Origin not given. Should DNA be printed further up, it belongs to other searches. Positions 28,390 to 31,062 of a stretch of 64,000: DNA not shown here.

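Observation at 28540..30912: Specific catalytic-motif lesions in the PolB homolog: exonuclease dead, polymerase motif C degenerate, DNA-binding motifs retained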

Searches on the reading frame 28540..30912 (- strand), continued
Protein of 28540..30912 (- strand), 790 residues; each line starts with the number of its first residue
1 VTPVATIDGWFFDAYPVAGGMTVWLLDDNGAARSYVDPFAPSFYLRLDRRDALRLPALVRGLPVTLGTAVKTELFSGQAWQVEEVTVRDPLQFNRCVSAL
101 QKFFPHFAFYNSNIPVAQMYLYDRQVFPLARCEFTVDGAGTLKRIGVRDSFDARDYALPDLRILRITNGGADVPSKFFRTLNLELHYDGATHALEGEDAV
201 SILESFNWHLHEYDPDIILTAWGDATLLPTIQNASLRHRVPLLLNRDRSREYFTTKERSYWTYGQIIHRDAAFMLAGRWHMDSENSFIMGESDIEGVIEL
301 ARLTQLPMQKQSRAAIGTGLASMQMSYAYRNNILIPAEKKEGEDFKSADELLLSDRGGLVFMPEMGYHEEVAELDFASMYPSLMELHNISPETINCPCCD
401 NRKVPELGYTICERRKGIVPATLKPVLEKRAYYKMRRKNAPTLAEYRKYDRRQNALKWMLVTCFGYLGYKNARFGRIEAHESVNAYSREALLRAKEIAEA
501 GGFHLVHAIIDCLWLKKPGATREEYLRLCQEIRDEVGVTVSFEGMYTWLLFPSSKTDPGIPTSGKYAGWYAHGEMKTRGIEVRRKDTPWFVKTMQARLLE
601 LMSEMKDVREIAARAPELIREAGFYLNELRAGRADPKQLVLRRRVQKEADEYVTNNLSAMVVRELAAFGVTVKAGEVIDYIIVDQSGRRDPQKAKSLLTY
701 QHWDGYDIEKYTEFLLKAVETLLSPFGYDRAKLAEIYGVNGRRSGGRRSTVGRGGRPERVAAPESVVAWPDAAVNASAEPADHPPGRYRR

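Call 44: find_related_loci(query=A1, collection=genome_contigs, flank=5000)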
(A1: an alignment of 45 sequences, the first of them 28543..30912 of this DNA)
Query A1 (790 aa) in genome_contigs; peptide patterns used: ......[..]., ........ (x = any residue, [..] = any of these).
599 stretches matched a pattern (row limit reached: there are more); 592 encode a relative of the query (tblastn E <= 1e-3); the best 80 are kept; 80 distinct loci.
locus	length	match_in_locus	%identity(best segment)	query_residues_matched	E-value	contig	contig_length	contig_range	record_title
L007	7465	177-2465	88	1-757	0e+0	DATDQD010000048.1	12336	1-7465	MAG TPA_asm: Bacteroidota bacterium isolate SMAG_U7938 k141_3442555, whole genome shotgun sequence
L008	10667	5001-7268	87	2-759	0e+0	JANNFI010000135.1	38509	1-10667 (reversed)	MAG: Ignavibacteria bacterium isolate OTE_75_metabat_310 OTE_75_k141_4113757, whole genome shotgun sequence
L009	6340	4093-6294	74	6-737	0e+0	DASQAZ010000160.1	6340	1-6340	MAG TPA_asm: Bacteroidota bacterium isolate SMAG_U11658 k141_833787, whole genome shotgun sequence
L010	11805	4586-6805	71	2-739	0e+0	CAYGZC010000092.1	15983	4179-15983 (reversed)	MAG TPA_asm: uncultured Chlorobiaceae bacterium isolate ERP119294_co2_80 genome assembly, contig: k141_3727715, whole ge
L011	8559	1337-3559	70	4-737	0e+0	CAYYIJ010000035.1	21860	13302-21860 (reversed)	MAG TPA_asm: uncultured Chlorobiaceae bacterium isolate SRP257756_co1_228 genome assembly, contig: NODE_1864_length_2186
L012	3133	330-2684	68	4-784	0e+0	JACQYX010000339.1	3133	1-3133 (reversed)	MAG: Ignavibacteriales bacterium isolate NC_groundwater_1552_Pr4_S-0.65um_41_6 SR1-18-Sp65_coassembly_scaffold_675796, w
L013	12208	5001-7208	68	6-739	0e+0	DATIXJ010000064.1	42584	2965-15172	MAG TPA_asm: Bacteroidota bacterium isolate SMAG_U15246 k141_3048863, whole genome shotgun sequence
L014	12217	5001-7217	57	6-742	0e+0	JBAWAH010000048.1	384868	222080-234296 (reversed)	MAG: Bacteroidota bacterium isolate MFD09378_ilm_asm_bin8 k127_71890, whole genome shotgun sequence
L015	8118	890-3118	56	5-743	0e+0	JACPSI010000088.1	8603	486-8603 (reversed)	MAG: Ignavibacteriales bacterium isolate NC_groundwater_701_Ag_S-0.2um_50_10 S36_SO-2_scaffold_282416, whole genome shot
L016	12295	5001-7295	54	2-768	0e+0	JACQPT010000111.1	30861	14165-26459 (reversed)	MAG: Ignavibacteriales bacterium isolate NC_groundwater_1314_Ag_S-0.2um_51_42 S_p2_S4_coassembly_k141_1772060, whole gen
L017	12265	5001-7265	54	1-750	0e+0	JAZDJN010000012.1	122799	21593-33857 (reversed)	MAG: bacterium isolate MEGAHIT-group-0.487 k141_17087778, whole genome shotgun sequence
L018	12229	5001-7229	54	5-743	0e+0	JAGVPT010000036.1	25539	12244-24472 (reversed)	MAG: Bacteroidetes bacterium isolate DeMMO3_9 c_000000031253, whole genome shotgun sequence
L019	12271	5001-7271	53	6-753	0e+0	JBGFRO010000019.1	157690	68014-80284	MAG: Bacteroidota bacterium isolate BA1A45.2019.Bin.33 NODE_122_length_157690_cov_13.051305, whole genome shotgun sequen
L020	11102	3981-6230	53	6-756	0e+0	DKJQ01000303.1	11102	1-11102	MAG TPA_asm: Ignavibacteria bacterium UBA6688 UBA6688_contig_7409, whole genome shotgun sequence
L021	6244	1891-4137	54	2-745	0e+0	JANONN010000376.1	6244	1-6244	MAG: Ignavibacteriales bacterium isolate VAR_43_metabat_382 VAR_43_k141_3264090, whole genome shotgun sequence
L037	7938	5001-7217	54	5-739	0e+0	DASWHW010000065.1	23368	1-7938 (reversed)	MAG TPA_asm: Bacteroidota bacterium isolate SMAG_U2852 k141_66824, whole genome shotgun sequence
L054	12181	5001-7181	53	7-729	0e+0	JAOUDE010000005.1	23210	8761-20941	MAG: Ignavibacteria bacterium isolate 4_1_Jan_SF_Bin14 4_1_Jan_SF_Bin14_scaffold_673_c1, whole genome shotgun sequence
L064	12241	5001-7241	50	9-755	0e+0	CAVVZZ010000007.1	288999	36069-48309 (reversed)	MAG: Ignavibacteriota bacterium isolate MFD01872.bin.1.283 genome assembly, contig: contig_155578, whole genome shotgun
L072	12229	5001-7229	50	7-743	0e+0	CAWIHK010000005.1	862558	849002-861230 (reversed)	MAG: Ignavibacteriota bacterium isolate MFD03726.bin.1.201 genome assembly, contig: contig_80676, whole genome shotgun s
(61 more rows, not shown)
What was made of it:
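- At least 592 relatives in the GTDB species-representative genomes (call 44).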

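Call 59: search_dna_similar(query=window:28543-30912:-, collection=plasmids, mode=protein, max_rows=15)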
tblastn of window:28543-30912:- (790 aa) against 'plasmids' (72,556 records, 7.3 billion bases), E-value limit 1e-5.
Records with a match: 134; places in all: 167; records where one place covers at least 80% of the query: 4.
Best place of each record, by identity: <60% 134.
By first word of the organism name: Haladaptatus 13; Halobacterium 11; Natrinema 10; Haloarcula 9; Halobaculum 8; Haloplanus 7; Halorubrum 6; Natronosalvus 4; Halorussus 4; Salinibaculum 4; and 37 more.
By predicted mobility (MOB-suite, as given by PLSDB): non-mobilizable 130; mobilizable 2; conjugative 2.
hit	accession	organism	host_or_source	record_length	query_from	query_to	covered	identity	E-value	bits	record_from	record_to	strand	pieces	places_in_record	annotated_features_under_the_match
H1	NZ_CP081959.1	Halobaculum magnesiiphilum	cell culture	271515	20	733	90%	30.6%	1e-94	332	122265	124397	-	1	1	type B DNA-directed DNA polymerase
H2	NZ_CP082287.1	Halobaculum roseum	cell culture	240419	20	730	90%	30.7%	2e-92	325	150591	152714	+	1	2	type B DNA-directed DNA polymerase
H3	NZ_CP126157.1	Halobaculum litoreum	cell culture,sediment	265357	21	733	90%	30.3%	2e-92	325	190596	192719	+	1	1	type B DNA-directed DNA polymerase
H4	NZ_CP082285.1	Halobaculum rubrum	sediment sample,sediment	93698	20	733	90%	29.9%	2e-92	325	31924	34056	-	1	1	type B DNA-directed DNA polymerase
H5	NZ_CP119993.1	Halomarina sp. PSR21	cell culture,saline soil from Tarim ...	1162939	166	734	72%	35.7%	6e-94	330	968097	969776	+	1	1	record has no annotation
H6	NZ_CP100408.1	Haloarcula marina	cell culture,sediment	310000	166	733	72%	35.0%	2e-93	328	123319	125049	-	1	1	type B DNA-directed DNA polymerase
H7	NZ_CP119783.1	Haladaptatus sp. YSMS36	cell culture,sediment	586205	160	734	73%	34.0%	5e-91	321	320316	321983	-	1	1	type B DNA-directed DNA polymerase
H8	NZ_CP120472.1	Haladaptatus sp. DYSN1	cell culture,sediment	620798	160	734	73%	34.0%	5e-91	321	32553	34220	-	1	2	type B DNA-directed DNA polymerase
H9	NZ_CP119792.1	Haladaptatus sp. QDMS2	cell culture,sediment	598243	160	734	73%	34.0%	7e-91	321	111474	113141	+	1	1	type B DNA-directed DNA polymerase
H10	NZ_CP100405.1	Haloarcula marina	cell culture,sediment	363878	166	733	72%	34.3%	3e-92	325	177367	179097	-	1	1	type B DNA-directed DNA polymerase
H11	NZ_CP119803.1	Halosegnis marinus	cell culture,coastal saline-alkali land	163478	173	728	70%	34.8%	4e-98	342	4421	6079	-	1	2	type B DNA-directed DNA polymerase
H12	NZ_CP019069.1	Halorientalis sp. IM1011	cell culture,saltern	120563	160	735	73%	33.3%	3e-93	328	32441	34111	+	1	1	type B DNA-directed DNA polymerase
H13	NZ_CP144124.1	Halalkalicoccus sp. CGA53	cell culture,sediment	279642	200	733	68%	35.9%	8e-96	335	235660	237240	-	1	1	type B DNA-directed DNA polymerase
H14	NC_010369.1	Halobacterium salinarum NRC-34001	-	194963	160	733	73%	33.0%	3e-86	307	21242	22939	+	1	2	type B DNA-directed DNA polymerase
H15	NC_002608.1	Halobacterium salinarum NRC-34001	-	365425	160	733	73%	33.0%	3e-86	307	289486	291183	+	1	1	type B DNA-directed DNA polymerase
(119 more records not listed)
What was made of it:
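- On PolB2 / G2 group of B-family DNA polymerases: The window protein is below those models' curated cut-offs, as expected for a bacterial branch. tblastn to haloarchaeal PolB2 gives 1e-94 (call 59).
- Haloarchaeal PolB2 matches at 30-36% identity, E 1e-94 (call 59).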

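Call 60: get_annotated_region(hit=H1, flank=3500)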
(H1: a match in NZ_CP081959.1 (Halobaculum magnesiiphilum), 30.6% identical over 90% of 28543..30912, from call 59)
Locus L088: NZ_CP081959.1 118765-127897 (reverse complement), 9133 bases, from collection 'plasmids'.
description: Halobaculum magnesiiphilum strain NBRC 109044 plasmid unnamed1, complete sequence
organism: Halobaculum magnesiiphilum (NCBI taxid 1017351)
taxonomy: Archaea; Euryarchaeota; Halobacteria; Halobacteriales; Haloferacaceae; Halobaculum; Halobaculum magnesiiphilum
host: -; source: cell culture; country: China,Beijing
typing (MOB-suite, as given by PLSDB): non-mobilizable
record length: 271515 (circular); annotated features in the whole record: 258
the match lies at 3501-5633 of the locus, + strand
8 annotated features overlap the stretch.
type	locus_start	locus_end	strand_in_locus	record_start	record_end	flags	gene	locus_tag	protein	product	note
CDS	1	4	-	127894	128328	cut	-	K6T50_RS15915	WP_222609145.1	hypothetical protein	-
CDS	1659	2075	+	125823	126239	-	-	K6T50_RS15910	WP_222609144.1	hypothetical protein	-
CDS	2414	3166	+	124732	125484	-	-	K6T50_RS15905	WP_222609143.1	hypothetical protein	-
CDS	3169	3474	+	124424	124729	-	-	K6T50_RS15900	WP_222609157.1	hypothetical protein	-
CDS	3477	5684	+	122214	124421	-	-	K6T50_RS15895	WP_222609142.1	type B DNA-directed DNA polymerase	-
CDS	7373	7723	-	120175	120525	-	-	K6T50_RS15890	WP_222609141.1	hypothetical protein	-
CDS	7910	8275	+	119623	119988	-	-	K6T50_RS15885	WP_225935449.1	ArsR family transcriptional regulator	-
CDS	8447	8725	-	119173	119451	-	-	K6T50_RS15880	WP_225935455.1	helix-turn-helix domain-containing protein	-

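Call 61: get_annotated_region(hit=H15, flank=3500)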
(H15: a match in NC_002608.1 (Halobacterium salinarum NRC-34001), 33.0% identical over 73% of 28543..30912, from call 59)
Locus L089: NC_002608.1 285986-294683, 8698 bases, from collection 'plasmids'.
description: Halobacterium salinarum NRC-1 plasmid pNRC200, complete sequence
organism: Halobacterium salinarum NRC-34001 (NCBI taxid 64091)
taxonomy: Archaea; Euryarchaeota; Halobacteria; Halobacteriales; Halobacteriaceae; Halobacterium; Halobacterium salinarum; Halobacterium salinarum NRC-34001
host: -; source: -; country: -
typing (MOB-suite, as given by PLSDB): non-mobilizable; mating-pair formation MPF_T
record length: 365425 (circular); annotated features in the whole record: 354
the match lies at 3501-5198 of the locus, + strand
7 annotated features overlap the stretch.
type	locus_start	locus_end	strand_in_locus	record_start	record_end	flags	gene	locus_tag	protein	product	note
CDS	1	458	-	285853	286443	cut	-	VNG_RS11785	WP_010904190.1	Rrf2 family transcriptional regulator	-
CDS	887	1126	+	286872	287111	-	-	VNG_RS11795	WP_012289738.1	hypothetical protein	-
CDS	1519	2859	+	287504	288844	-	-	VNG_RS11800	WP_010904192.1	IS200/IS605 family transposase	-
CDS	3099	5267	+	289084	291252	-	-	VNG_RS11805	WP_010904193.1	type B DNA-directed DNA polymerase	-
CDS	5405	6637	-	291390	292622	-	orc4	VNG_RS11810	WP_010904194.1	DNA replication protein Orc4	GO:0006260 - DNA replication [Evidence IEA]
CDS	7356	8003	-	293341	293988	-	-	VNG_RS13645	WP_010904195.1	HNH endonuclease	-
CDS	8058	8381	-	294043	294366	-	-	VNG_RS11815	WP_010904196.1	hypothetical protein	-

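Call 72: search_protein_families(library=pfam, proteins=[L054:1718-2935:+, L054:3077-3871:+, L064:1140-2324:+, L064:2890-3792:+, L072:1180-2136:+, L072:2483-2983:+, L037:3303-4058:+, L002:199-2556:+], max_evalue=0.01)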
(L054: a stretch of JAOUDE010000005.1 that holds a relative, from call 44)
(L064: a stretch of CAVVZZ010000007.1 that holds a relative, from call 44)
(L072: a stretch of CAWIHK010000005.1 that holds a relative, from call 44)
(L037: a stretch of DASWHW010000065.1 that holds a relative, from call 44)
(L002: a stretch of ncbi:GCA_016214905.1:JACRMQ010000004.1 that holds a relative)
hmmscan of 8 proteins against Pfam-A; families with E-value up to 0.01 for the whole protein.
L054:1718-2935:+ (405 aa): 5 families
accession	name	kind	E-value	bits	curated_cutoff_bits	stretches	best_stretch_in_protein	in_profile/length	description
PF00817.25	IMS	-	2.3e-46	157.8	23.2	1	7-155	1-147/148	impB/mucB/samB family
PF11799.13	IMS_C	-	1.3e-27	96.8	20.7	1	243-352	2-109/109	impB/mucB/samB family C-terminal domain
PF11798.14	IMS_HHH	-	5.6e-07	29.9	24.4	1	171-199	4-32/32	IMS family HHH motif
PF21999.2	IMS_HHH_1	-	0.0016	19.3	27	0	182-205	2-25/53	DNA polymerase-iota, thumb domain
PF11731.14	Cdd1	-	0.0081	16.8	25.5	0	181-209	9-37/86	Pathogenicity locus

L054:3077-3871:+ (264 aa): 1 family
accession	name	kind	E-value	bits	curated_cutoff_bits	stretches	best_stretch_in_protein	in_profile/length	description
PF01904.24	DUF72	-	0.0019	18.8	25.3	1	128-203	98-164/217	Protein of unknown function DUF72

L064:1140-2324:+ (394 aa): 5 families
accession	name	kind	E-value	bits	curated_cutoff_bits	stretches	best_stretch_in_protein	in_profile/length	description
PF00817.25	IMS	-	4.4e-43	147.2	23.2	1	7-155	1-147/148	impB/mucB/samB family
PF11799.13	IMS_C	-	1.9e-28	99.5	20.7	1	240-347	2-107/109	impB/mucB/samB family C-terminal domain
PF11798.14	IMS_HHH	-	2e-06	28.2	24.4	1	175-199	8-32/32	IMS family HHH motif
PF14520.12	HHH_5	-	0.0014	19.5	27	1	183-212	7-36/57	Helix-hairpin-helix domain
PF21999.2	IMS_HHH_1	-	0.0039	18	27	0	183-205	3-25/53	DNA polymerase-iota, thumb domain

L064:2890-3792:+ (300 aa): 1 family
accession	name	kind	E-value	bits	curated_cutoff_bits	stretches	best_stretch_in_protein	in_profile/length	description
PF01904.24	DUF72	-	2.9e-05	24.7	25.3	1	112-230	64-164/217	Protein of unknown function DUF72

L072:1180-2136:+ (318 aa): 1 family
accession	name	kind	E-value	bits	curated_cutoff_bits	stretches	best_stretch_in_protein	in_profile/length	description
PF01904.24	DUF72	-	8e-44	150.7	25.3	1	22-266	1-216/217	Protein of unknown function DUF72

L072:2483-2983:+ (166 aa): 2 families
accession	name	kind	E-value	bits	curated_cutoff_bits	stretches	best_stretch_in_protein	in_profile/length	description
PF05163.17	DinB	-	9e-26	91.2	23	1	1-159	1-162/165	DinB family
PF12867.12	DinB_2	-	4.2e-09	37.4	24.8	1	17-135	7-128/128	DinB superfamily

L037:3303-4058:+ (251 aa): 1 family
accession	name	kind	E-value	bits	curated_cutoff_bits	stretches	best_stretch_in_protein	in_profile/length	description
PF01904.24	DUF72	-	0.00064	20.3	25.3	1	113-226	96-208/217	Protein of unknown function DUF72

L002:199-2556:+ (785 aa): 2 families
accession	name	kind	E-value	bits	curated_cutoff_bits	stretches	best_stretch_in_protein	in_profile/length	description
PF03104.25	DNA_pol_B_exo1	-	2.3e-12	47.3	23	1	179-274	136-229/242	DNA polymerase family B, exonuclease domain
PF00136.26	DNA_pol_B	-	6.7e-09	35.5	23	1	541-718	255-444/453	DNA polymerase family B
